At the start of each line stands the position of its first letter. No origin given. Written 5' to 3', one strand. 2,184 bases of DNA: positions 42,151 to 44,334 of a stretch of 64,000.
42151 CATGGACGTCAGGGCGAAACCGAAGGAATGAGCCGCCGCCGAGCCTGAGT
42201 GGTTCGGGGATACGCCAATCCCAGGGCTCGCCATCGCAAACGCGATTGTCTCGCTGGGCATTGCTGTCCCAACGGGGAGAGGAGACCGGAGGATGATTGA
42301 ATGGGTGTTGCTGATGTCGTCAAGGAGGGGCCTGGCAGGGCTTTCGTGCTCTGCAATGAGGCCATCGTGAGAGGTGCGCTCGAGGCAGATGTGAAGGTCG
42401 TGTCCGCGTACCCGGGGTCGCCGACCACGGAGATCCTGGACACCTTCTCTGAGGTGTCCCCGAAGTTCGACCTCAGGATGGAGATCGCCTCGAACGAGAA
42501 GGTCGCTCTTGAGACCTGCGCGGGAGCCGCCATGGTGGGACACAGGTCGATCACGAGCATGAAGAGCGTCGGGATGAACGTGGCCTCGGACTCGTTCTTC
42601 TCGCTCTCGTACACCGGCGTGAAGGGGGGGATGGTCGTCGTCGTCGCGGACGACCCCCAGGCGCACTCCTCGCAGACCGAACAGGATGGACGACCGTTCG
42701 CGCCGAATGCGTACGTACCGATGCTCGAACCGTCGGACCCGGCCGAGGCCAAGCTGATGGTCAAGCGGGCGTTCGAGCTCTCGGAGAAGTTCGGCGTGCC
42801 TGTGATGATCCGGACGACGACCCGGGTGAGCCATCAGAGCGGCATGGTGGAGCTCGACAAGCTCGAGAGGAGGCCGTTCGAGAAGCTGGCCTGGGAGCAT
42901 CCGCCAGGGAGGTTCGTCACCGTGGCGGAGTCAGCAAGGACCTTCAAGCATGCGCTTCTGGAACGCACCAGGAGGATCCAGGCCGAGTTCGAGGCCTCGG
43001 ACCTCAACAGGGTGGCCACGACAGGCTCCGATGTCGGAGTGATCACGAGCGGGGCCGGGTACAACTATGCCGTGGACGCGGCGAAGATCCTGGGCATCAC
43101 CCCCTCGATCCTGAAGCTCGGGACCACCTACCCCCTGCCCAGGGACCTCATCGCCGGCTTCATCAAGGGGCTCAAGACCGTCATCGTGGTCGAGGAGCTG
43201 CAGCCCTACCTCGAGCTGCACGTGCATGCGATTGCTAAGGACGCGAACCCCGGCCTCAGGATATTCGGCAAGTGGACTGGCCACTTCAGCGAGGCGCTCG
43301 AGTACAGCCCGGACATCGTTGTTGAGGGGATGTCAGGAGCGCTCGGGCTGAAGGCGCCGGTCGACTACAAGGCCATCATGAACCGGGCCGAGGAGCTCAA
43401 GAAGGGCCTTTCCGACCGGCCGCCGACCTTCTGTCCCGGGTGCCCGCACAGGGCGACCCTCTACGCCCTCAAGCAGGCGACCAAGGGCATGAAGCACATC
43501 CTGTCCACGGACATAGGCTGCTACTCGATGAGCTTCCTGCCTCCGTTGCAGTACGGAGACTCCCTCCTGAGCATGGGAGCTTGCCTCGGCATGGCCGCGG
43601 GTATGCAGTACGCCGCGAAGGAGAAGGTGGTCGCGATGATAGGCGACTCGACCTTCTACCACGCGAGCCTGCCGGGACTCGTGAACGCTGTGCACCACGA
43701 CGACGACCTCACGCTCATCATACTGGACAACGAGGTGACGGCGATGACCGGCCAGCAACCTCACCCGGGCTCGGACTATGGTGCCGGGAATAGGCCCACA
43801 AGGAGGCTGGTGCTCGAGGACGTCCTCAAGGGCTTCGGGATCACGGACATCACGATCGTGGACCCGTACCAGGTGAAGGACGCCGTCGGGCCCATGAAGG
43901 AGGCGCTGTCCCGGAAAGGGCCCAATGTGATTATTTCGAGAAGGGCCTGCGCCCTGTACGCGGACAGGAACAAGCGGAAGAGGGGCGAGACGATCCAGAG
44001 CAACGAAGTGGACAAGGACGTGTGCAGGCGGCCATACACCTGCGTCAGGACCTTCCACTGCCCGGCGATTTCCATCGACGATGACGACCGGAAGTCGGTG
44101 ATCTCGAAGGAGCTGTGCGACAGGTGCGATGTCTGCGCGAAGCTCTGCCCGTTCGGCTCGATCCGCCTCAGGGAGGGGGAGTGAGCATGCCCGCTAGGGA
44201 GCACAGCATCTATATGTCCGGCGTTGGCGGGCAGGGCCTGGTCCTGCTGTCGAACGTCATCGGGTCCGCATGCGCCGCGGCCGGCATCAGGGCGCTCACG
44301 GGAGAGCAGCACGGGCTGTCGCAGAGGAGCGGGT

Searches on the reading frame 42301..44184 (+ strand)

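Call 45: search_protein_families(library=pfam, proteins=[window:42301-44184:+], max_evalue=0.001)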
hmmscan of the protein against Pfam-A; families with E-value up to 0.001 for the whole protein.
window:42301-44184:+ (627 aa): 5 families
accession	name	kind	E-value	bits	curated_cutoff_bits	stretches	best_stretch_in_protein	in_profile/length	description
PF02775.26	TPP_enzyme_C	-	1e-20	74.5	21.9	1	404-544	1-149/151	Thiamine pyrophosphate enzyme, C-terminal TPP binding domain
PF01855.24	POR_N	-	5.4e-17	62.7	27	1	25-189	2-171/231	Pyruvate flavodoxin/ferredoxin oxidoreductase, thiamine diP-bdg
PF02780.25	Transketolase_C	-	7.7e-05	23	25.9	1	240-299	7-69/124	Transketolase, C-terminal domain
PF00037.32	Fer4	-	8.3e-05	22.7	21.1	1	600-622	2-24/24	4Fe-4S binding domain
PF13292.11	DXP_synthase_N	-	0.00068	19.4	21.2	0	417-480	109-174/274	1-deoxy-D-xylulose-5-phosphate synthase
